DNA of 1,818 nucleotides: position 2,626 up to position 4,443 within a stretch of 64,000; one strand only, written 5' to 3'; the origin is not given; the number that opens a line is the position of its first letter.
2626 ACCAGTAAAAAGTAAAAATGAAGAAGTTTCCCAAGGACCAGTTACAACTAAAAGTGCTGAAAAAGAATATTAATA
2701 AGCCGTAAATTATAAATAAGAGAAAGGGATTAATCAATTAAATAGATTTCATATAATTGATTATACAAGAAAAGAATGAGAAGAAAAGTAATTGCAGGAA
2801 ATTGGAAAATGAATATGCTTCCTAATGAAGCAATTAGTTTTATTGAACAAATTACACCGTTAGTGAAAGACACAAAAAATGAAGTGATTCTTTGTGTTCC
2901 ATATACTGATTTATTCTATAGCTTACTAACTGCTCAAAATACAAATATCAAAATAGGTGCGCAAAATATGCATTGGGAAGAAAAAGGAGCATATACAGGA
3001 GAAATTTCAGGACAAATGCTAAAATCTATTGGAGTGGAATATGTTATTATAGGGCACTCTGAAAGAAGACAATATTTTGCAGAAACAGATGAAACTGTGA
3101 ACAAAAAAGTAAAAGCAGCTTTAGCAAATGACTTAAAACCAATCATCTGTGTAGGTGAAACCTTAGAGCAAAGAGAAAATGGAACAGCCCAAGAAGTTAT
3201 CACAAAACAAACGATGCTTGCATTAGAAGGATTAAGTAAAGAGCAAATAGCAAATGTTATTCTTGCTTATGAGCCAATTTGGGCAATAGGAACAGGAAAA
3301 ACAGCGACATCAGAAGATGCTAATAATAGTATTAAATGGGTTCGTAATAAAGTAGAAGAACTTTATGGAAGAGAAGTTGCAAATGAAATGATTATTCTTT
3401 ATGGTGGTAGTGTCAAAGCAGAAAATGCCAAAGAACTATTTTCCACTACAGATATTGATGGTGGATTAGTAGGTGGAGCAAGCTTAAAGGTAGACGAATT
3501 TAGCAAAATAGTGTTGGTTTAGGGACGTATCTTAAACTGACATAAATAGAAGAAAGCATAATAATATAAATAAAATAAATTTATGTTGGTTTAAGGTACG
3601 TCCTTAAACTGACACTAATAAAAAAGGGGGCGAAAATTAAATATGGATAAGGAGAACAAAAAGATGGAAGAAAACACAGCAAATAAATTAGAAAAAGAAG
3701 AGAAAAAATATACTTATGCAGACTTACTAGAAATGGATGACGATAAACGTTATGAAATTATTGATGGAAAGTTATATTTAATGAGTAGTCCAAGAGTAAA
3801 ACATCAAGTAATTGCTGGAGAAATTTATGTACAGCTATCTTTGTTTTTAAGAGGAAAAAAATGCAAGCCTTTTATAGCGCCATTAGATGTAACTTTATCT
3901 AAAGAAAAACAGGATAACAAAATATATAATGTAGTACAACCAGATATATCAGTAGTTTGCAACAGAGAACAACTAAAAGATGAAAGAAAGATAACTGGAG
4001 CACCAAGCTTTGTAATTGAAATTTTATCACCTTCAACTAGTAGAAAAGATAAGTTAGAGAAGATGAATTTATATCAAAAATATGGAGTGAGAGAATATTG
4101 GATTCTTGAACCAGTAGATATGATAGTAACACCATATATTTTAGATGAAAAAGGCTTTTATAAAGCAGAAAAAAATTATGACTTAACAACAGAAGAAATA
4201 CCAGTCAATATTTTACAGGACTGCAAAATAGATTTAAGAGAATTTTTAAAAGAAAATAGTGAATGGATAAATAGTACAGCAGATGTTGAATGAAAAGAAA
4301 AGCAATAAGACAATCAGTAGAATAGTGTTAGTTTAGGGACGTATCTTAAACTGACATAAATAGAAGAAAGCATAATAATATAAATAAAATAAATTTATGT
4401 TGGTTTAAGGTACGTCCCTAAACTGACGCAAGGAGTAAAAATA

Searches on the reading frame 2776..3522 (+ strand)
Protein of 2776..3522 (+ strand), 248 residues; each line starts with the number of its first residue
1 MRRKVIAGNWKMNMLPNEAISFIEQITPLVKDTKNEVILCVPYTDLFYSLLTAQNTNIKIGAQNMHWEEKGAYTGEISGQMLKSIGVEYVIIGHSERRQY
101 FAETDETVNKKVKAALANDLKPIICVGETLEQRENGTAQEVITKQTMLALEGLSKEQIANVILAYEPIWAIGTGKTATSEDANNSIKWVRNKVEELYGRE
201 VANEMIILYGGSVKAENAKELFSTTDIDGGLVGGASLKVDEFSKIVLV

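Call 51: search_protein_families(library=pfam, proteins=[window:2776-3522:+], max_evalue=0.001)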
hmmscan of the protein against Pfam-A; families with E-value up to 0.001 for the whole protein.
window:2776-3522:+ (248 aa): 1 family
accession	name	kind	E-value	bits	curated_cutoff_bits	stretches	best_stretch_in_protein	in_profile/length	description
PF00121.24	TIM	-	3.6e-96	321.8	20.1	1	4-246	1-242/245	Triosephosphate isomerase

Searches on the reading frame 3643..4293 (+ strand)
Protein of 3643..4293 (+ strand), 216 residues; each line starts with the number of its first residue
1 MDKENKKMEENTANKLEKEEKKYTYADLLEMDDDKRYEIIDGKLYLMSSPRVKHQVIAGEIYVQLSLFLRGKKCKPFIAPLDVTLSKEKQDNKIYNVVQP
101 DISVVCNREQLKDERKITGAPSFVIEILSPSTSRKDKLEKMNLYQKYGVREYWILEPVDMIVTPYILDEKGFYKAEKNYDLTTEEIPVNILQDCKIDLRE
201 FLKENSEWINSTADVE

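Call 51: search_protein_families(library=pfam, proteins=[window:3643-4293:+], max_evalue=0.001)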
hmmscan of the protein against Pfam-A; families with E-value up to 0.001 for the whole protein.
window:3643-4293:+ (216 aa): 1 family
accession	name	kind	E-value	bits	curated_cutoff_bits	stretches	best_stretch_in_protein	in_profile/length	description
PF05685.18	Uma2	-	2.7e-31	108.8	27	1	28-196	4-169/172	Putative restriction endonuclease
